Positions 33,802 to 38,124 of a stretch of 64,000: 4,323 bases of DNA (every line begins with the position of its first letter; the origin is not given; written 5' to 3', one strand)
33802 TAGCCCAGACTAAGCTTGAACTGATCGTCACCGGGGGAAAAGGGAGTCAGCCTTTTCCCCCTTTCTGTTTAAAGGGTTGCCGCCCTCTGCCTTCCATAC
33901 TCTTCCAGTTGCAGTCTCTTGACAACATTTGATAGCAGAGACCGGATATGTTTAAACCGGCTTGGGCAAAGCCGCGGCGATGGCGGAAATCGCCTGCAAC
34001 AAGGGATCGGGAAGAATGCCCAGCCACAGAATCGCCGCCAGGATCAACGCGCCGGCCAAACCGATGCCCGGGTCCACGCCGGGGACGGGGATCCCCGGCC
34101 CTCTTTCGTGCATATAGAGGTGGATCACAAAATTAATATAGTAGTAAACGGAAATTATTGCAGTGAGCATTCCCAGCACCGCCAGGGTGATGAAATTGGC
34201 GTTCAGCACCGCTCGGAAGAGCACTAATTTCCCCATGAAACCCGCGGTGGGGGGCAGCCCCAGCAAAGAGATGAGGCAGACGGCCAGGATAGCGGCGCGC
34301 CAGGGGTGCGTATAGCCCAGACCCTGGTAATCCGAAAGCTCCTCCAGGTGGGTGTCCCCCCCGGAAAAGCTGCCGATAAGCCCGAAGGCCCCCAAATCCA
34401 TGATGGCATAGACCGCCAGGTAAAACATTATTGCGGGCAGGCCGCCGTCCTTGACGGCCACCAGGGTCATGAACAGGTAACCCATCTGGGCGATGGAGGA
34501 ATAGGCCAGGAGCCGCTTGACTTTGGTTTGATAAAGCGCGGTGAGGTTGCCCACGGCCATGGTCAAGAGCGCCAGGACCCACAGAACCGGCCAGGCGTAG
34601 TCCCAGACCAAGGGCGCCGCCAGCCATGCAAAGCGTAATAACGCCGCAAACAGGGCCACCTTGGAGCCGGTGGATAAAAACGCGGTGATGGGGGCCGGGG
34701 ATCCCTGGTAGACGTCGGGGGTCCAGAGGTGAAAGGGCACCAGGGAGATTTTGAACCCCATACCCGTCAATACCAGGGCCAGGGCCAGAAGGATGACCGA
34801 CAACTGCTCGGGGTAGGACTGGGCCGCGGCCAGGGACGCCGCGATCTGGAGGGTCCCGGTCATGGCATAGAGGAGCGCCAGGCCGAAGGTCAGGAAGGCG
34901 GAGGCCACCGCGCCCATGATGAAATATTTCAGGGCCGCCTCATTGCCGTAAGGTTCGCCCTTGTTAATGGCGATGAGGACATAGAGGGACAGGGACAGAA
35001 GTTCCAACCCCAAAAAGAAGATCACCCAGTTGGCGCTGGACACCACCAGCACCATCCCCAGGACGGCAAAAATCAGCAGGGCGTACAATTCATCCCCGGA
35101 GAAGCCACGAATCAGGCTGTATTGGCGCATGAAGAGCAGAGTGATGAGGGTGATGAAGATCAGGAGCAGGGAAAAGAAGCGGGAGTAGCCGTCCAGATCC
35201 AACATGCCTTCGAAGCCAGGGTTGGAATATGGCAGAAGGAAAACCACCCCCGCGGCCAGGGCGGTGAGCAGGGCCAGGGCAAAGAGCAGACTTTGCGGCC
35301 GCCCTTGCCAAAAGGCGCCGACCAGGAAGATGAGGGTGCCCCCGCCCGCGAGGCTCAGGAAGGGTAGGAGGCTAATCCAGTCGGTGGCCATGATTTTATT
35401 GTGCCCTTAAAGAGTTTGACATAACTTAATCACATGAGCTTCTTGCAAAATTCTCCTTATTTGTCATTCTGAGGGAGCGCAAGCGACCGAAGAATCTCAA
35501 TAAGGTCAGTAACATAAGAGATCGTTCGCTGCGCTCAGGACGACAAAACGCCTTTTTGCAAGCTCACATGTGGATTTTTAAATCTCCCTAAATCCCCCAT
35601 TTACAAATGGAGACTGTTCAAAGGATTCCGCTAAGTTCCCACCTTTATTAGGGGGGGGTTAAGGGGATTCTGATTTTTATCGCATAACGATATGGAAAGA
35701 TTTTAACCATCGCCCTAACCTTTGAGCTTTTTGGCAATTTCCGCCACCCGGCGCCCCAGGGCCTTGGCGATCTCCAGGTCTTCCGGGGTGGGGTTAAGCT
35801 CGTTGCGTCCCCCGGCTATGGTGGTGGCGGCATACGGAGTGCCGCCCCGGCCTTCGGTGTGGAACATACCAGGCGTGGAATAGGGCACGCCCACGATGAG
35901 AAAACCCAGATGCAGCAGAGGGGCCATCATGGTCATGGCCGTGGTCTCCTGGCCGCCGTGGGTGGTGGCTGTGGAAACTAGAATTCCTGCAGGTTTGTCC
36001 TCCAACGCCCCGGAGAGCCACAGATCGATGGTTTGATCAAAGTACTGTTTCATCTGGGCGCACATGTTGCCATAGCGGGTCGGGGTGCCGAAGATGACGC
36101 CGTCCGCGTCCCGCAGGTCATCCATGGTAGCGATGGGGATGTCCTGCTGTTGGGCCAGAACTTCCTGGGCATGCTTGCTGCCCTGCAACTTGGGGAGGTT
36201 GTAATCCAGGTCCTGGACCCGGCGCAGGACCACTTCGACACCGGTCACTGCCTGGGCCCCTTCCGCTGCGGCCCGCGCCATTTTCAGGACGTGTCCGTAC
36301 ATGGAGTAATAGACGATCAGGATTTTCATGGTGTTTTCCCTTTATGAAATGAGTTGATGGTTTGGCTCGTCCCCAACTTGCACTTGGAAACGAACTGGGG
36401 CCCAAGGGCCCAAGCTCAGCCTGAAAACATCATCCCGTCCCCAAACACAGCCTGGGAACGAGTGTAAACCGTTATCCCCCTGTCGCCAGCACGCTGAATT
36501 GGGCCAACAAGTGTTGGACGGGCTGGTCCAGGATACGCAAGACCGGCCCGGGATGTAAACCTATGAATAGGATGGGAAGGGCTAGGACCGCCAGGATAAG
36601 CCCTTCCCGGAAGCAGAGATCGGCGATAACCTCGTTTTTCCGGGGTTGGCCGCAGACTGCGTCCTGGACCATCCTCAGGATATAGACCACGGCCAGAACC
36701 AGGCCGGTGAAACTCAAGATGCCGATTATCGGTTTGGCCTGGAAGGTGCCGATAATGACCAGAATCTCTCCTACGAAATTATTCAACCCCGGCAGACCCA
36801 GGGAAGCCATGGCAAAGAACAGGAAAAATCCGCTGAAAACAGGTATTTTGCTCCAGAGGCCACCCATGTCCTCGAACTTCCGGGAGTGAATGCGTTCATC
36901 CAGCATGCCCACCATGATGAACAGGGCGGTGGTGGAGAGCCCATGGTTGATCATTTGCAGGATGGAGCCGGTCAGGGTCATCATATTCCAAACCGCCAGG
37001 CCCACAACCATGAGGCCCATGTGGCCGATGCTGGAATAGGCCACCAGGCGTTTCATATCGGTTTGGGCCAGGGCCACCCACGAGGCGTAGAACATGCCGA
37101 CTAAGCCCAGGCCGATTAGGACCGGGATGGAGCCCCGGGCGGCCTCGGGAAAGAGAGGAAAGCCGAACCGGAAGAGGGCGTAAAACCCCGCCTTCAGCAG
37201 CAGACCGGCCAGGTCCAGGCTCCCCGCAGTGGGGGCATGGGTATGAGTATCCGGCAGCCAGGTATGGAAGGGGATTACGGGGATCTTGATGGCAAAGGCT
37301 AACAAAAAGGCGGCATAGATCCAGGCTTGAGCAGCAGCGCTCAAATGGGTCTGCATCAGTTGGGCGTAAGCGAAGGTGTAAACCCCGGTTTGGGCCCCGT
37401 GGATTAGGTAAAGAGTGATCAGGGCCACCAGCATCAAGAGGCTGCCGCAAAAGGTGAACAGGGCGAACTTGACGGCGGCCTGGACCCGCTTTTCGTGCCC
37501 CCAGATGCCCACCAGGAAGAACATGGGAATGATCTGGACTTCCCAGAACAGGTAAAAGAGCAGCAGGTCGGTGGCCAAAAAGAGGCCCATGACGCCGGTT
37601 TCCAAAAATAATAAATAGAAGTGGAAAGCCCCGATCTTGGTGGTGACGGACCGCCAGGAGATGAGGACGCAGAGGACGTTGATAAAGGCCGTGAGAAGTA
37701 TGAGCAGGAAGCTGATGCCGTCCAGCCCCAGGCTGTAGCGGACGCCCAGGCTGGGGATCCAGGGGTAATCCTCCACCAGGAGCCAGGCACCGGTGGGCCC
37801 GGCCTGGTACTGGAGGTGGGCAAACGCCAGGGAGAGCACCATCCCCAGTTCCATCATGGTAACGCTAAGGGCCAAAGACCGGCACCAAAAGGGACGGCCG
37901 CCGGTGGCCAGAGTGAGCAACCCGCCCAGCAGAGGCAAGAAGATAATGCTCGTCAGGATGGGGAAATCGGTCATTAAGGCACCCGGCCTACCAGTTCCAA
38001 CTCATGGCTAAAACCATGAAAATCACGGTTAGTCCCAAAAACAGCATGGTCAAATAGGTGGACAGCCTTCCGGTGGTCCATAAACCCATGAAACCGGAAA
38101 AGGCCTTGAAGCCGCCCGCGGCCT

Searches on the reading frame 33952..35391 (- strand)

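Call 55: search_protein_families(library=pfam, proteins=[window:33952-35391:-], max_evalue=0.00001)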
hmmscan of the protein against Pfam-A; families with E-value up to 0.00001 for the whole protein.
window:33952-35391:- (479 aa): 1 family
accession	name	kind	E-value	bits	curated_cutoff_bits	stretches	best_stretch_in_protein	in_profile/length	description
PF00361.26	Proton_antipo_M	-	4.2e-70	236.7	21.5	1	119-414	1-294/294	NADH:quinone oxidoreductase/Mrp antiporter, TM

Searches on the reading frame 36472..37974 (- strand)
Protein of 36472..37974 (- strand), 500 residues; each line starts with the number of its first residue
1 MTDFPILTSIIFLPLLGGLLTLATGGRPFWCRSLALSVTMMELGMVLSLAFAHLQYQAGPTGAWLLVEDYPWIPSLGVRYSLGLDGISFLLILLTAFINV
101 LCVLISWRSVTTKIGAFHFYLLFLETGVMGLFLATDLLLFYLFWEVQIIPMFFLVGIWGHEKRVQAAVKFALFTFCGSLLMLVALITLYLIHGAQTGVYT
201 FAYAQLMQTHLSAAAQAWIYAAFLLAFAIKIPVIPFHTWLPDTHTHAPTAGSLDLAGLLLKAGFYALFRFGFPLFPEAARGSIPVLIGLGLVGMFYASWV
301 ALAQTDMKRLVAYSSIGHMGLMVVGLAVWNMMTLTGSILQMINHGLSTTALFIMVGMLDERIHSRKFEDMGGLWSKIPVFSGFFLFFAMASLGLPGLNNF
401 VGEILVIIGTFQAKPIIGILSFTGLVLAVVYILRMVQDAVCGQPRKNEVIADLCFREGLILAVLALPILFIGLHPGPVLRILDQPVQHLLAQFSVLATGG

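Call 55: search_protein_families(library=pfam, proteins=[window:36472-37974:-], max_evalue=0.00001)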
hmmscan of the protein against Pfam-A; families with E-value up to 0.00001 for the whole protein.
window:36472-37974:- (500 aa): 1 family
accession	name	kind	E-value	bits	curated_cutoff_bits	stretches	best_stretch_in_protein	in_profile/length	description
PF00361.26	Proton_antipo_M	-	4.6e-71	239.8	21.5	1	134-423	1-289/294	NADH:quinone oxidoreductase/Mrp antiporter, TM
